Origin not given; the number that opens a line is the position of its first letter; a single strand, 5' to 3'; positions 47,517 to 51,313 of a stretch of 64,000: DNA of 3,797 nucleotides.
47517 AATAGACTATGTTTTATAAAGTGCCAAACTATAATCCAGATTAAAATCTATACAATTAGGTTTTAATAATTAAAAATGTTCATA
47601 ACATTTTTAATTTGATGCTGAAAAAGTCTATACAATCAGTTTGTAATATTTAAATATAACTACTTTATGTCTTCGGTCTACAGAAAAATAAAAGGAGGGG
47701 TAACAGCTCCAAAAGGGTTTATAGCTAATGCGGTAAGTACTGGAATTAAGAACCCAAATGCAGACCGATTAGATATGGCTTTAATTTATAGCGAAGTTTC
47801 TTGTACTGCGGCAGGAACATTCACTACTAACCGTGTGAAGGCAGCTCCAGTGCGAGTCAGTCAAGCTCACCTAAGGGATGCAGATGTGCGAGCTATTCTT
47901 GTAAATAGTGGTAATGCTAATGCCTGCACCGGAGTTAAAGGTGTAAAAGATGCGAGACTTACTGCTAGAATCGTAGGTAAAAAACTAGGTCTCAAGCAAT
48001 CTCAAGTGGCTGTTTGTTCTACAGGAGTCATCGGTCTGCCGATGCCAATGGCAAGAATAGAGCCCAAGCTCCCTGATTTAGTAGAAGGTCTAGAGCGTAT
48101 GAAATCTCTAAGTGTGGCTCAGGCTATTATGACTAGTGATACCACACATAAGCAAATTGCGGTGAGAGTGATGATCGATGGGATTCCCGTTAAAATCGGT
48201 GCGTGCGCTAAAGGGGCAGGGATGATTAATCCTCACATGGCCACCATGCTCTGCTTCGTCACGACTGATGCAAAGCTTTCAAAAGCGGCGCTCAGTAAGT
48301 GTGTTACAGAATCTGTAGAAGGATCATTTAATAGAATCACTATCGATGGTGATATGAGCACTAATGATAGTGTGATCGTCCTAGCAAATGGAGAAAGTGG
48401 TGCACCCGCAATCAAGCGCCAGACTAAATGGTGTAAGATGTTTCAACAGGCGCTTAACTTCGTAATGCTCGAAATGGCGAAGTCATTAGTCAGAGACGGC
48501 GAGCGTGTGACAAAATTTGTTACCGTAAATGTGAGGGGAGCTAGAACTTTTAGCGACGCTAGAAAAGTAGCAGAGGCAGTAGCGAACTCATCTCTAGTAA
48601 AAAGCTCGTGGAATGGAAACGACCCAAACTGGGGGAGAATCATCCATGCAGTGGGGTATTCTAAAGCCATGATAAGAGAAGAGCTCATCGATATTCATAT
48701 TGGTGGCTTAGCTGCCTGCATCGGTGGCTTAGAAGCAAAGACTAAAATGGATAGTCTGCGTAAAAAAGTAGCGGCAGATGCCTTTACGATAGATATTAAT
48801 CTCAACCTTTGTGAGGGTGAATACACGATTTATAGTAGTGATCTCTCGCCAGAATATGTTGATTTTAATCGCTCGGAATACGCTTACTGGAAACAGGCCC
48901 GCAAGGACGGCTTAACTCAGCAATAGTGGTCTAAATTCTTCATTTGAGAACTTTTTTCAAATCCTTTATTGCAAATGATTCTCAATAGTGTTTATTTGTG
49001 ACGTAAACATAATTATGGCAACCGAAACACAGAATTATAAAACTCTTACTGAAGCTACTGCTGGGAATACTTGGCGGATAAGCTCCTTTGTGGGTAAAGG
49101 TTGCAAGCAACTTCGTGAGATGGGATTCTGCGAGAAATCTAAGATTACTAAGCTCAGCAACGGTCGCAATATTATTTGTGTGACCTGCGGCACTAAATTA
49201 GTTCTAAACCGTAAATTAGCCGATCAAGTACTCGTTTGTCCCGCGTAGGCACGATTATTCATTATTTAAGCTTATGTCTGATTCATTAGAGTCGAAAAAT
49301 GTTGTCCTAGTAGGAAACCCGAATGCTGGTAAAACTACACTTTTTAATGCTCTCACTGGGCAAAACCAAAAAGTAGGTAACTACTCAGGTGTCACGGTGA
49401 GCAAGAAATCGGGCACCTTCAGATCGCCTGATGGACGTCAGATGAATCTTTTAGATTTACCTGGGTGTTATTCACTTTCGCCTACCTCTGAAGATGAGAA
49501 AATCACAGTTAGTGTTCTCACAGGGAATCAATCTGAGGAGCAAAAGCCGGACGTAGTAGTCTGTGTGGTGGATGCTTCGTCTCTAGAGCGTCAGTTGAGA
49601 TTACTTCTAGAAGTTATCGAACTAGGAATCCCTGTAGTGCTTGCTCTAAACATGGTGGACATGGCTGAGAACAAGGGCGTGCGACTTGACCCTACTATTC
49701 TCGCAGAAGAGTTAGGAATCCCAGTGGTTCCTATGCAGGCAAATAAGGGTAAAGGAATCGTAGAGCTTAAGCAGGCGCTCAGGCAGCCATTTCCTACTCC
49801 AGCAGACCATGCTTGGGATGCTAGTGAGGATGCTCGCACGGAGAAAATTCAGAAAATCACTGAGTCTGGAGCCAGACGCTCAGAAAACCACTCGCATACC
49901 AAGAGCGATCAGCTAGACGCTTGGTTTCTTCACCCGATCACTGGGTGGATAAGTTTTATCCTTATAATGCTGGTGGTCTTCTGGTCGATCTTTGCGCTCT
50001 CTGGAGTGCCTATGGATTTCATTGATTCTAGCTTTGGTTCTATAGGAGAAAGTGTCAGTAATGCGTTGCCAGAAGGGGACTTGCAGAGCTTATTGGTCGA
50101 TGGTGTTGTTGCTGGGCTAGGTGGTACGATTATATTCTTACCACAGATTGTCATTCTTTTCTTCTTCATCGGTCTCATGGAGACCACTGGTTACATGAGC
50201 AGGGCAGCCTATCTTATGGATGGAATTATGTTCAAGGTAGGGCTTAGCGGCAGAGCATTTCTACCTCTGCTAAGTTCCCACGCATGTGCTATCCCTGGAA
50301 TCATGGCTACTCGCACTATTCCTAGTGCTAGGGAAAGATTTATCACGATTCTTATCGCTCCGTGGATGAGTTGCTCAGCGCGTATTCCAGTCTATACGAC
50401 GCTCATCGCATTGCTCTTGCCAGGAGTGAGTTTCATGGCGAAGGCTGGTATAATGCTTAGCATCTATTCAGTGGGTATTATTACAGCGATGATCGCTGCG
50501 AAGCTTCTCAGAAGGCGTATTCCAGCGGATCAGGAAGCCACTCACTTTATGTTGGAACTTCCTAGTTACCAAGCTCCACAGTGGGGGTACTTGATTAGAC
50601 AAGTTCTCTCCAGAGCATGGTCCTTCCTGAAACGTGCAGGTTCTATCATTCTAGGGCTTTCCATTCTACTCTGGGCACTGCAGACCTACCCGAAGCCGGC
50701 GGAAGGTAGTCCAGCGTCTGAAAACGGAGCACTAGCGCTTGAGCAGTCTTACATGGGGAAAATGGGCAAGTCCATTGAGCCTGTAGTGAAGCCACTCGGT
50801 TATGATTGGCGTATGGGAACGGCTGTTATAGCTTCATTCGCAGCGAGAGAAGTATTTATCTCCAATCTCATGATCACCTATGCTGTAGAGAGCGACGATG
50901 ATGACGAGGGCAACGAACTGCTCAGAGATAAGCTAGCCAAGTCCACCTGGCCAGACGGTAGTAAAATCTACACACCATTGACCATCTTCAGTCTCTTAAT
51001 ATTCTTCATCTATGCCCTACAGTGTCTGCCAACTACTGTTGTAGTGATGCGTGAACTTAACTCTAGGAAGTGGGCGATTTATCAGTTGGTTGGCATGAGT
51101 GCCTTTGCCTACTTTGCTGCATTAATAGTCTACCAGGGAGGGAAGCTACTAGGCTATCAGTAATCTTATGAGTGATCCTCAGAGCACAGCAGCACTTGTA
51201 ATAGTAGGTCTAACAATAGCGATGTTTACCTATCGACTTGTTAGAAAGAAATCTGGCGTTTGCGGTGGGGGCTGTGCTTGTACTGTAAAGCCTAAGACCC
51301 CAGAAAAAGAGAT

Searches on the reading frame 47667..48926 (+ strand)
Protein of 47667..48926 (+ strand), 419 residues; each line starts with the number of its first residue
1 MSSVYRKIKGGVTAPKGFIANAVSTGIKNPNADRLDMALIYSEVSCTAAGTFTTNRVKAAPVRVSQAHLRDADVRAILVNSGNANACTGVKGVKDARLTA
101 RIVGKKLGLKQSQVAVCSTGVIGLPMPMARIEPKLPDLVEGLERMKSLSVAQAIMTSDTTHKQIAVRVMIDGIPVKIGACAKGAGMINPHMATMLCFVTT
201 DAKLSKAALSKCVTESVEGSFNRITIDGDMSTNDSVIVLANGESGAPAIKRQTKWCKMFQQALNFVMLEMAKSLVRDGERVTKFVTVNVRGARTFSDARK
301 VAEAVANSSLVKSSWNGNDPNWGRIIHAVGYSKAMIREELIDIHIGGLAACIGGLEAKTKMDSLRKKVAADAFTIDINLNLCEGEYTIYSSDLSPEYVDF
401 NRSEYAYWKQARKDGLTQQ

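Call 56: search_protein_families(library=ncbifam, proteins=[window:47667-48926:+], max_evalue=0.00001)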
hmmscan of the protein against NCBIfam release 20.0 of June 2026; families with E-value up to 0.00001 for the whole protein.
window:47667-48926:+ (419 aa): 2 families
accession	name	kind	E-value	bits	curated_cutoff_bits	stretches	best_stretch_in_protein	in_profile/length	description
NF003802.0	PRK05388.1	equivalog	1.2e-137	458.7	351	1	10-402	5-396/400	bifunctional glutamate N-acetyltransferase/amino-acid acetyltransferase ArgJ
TIGR00120.1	ArgJ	equivalog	7.6e-123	410.3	298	1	8-402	1-401/405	bifunctional ornithine acetyltransferase/N-acetylglutamate synthase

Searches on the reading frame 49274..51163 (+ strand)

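Call 56: search_protein_families(library=ncbifam, proteins=[window:49274-51163:+], max_evalue=0.00001)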
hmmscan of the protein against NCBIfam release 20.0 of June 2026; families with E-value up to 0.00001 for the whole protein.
window:49274-51163:+ (629 aa): 18 families
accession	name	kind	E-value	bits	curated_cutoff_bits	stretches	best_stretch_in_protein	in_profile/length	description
TIGR00437.1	feoB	equivalog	3e-146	488.6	315.65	2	199-594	233-594/594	ferrous iron transport protein B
NF007105.0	PRK09554.1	equivalog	4e-99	332.8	683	2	185-546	245-602/772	Fe(2+) transporter permease subunit FeoB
TIGR03594.1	GTPase_EngA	equivalog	6.3e-16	58.4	306.7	1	9-182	2-169/432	ribosome biogenesis GTPase Der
TIGR00231.1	small_GTP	domain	9.5e-15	54.8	42.5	1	8-167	4-160/164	GTP-binding protein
NF000908.1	PRK00089.1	equivalog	3e-13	49.7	237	1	8-175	4-169/291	GTPase Era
TIGR03918.1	GTP_HydF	equivalog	3.9e-12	45.7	325.55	1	6-175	6-169/392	[FeFe] hydrogenase H-cluster maturation GTPase HydF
NF003255.0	PRK04213.1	equivalog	6.2e-12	45.3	164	1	6-171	8-190/204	GTP-binding protein EngB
TIGR03596.1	GTPase_YlqF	equivalog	4.4e-10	39.4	208.2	1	9-80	120-186/276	ribosome biogenesis GTPase YlqF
TIGR00436.1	era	equivalog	1.1e-09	38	116.25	1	10-175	3-165/270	GTPase Era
NF008955.0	PRK12297.1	equivalog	1.6e-08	33.9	406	1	9-181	161-336/429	GTPase ObgE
TIGR02729.1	Obg_CgtA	equivalog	1.9e-08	33.7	280.25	1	9-169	159-324/329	Obg family GTPase CgtA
NF002828.0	PRK03003.1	equivalog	2.4e-08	33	631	1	8-169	214-379/477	ribosome biogenesis GTPase Der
NF008956.1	PRK12299.1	equivalog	5.3e-08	32.2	300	1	9-170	160-322/327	GTPase ObgE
TIGR03156.1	GTP_HflX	equivalog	7.6e-08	31.6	216.75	1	8-171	190-349/351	GTPase HflX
TIGR00450.1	mnmE_trmE_thdF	equivalog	2.2e-07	30.4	252.6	1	9-137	211-335/446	tRNA uridine-5-carboxymethylaminomethyl(34) synthesis GTPase MnmE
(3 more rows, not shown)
